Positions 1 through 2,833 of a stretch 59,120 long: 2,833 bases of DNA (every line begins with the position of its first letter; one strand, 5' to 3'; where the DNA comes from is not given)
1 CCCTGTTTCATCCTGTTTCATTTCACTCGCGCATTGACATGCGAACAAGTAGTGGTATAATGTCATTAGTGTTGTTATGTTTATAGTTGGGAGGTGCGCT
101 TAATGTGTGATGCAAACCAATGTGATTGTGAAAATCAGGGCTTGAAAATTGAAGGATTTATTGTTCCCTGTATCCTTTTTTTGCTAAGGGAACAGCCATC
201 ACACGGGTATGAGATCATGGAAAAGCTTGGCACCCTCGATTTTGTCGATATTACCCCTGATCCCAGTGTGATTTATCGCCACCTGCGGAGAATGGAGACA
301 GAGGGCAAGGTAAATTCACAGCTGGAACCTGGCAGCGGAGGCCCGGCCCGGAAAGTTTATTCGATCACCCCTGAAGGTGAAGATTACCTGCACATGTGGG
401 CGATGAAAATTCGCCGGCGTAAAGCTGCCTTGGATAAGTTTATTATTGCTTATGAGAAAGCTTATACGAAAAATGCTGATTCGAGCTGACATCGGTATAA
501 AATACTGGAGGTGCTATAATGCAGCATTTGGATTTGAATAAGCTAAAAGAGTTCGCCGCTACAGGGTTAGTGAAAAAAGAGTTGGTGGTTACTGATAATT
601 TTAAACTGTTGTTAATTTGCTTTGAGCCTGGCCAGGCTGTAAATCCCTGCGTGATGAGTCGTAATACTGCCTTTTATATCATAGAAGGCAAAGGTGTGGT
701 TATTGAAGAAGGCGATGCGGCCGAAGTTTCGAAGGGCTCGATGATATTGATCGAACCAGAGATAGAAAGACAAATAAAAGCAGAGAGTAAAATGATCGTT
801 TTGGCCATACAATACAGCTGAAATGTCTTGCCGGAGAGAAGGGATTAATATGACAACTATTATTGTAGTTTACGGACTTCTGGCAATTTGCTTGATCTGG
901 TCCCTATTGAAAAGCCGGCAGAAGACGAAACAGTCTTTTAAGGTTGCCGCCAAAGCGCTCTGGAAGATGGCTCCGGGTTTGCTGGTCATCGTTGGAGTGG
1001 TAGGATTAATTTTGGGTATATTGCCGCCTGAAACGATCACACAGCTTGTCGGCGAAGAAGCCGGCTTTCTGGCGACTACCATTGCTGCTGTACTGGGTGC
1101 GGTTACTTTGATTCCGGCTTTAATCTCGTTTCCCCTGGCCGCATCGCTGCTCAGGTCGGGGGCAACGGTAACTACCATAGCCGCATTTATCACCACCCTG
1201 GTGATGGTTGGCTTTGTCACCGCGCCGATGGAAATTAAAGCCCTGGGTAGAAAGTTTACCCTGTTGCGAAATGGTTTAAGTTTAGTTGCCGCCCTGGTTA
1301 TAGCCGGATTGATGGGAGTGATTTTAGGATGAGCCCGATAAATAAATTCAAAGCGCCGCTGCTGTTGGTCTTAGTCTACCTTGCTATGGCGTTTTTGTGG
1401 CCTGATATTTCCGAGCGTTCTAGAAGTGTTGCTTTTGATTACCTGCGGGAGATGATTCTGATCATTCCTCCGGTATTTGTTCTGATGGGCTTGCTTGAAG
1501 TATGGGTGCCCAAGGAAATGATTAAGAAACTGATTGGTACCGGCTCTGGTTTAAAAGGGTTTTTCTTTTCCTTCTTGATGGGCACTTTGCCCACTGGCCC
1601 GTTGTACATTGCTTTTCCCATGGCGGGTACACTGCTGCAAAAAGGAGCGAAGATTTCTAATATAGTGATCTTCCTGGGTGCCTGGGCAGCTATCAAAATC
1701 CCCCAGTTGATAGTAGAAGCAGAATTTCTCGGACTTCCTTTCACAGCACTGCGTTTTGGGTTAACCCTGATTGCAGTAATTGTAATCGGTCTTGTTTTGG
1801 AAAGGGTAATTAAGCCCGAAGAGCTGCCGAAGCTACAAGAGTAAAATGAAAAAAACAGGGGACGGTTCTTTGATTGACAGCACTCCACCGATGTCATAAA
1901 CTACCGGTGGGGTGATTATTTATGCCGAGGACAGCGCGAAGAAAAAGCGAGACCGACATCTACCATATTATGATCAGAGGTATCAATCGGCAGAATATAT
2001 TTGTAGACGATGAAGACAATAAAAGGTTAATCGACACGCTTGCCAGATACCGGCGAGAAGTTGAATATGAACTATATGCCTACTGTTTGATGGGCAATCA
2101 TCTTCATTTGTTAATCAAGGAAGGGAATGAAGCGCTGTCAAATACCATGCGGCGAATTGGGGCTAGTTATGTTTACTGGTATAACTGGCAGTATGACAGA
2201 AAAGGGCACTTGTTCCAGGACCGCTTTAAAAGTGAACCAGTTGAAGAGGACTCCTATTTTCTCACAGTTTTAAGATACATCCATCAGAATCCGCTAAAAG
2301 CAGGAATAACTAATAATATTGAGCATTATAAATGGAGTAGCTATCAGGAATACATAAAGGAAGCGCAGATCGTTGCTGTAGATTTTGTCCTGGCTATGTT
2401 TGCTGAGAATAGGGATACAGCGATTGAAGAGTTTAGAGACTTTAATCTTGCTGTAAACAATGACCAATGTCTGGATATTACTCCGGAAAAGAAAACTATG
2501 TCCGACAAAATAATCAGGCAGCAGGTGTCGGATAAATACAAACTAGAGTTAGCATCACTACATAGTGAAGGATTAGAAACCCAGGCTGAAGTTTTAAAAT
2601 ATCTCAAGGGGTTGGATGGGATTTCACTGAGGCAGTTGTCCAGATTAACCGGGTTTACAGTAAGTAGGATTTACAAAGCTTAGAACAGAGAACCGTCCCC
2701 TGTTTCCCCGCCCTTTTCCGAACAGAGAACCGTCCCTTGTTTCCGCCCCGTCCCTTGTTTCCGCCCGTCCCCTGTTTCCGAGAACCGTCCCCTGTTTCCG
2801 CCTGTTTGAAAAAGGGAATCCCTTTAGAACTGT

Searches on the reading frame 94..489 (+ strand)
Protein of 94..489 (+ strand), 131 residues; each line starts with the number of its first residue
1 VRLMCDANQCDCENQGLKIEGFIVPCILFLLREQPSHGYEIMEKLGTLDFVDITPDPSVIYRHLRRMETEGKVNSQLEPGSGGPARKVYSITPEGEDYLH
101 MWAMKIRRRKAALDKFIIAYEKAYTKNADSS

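Call 62: search_protein_families(library=pfam, proteins=[window:94-489:+], max_evalue=0.000001)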
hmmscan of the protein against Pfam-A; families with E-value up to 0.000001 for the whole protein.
window:94-489:+ (131 aa): 1 family
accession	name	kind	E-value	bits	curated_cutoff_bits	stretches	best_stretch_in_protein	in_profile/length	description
PF03551.20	PadR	-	7.1e-16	58.4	27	1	27-100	1-74/75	Transcriptional regulator PadR-like family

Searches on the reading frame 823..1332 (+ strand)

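Call 62: search_protein_families(library=pfam, proteins=[window:823-1332:+], max_evalue=0.000001)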
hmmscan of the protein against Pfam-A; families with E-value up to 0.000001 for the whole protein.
window:823-1332:+ (169 aa): 1 family
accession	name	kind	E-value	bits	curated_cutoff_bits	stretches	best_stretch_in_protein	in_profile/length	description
PF03773.19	ArsP_1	-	4.5e-08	33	32.3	1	39-167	6-134/294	Predicted permease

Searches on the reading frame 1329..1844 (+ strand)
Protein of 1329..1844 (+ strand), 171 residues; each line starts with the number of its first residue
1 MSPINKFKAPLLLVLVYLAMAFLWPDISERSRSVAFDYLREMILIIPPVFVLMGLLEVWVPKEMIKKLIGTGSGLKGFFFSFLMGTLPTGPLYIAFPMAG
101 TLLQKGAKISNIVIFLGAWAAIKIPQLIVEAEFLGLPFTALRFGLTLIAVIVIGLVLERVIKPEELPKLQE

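Call 62: search_protein_families(library=pfam, proteins=[window:1329-1844:+], max_evalue=0.000001)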
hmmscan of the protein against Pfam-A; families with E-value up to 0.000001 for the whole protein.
window:1329-1844:+ (171 aa): 1 family
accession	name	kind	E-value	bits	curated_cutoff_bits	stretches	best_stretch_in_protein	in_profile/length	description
PF03773.19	ArsP_1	-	5.8e-15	55.7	32.3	1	41-168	15-142/294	Predicted permease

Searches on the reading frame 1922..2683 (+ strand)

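Call 62: search_protein_families(library=pfam, proteins=[window:1922-2683:+], max_evalue=0.000001)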
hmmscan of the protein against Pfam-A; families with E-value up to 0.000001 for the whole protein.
window:1922-2683:+ (253 aa): 1 family
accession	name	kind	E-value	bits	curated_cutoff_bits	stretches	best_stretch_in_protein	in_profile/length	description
PF01797.21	Y1_Tnp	-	2.2e-16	60.5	23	1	13-123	6-121/121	Transposase IS200 like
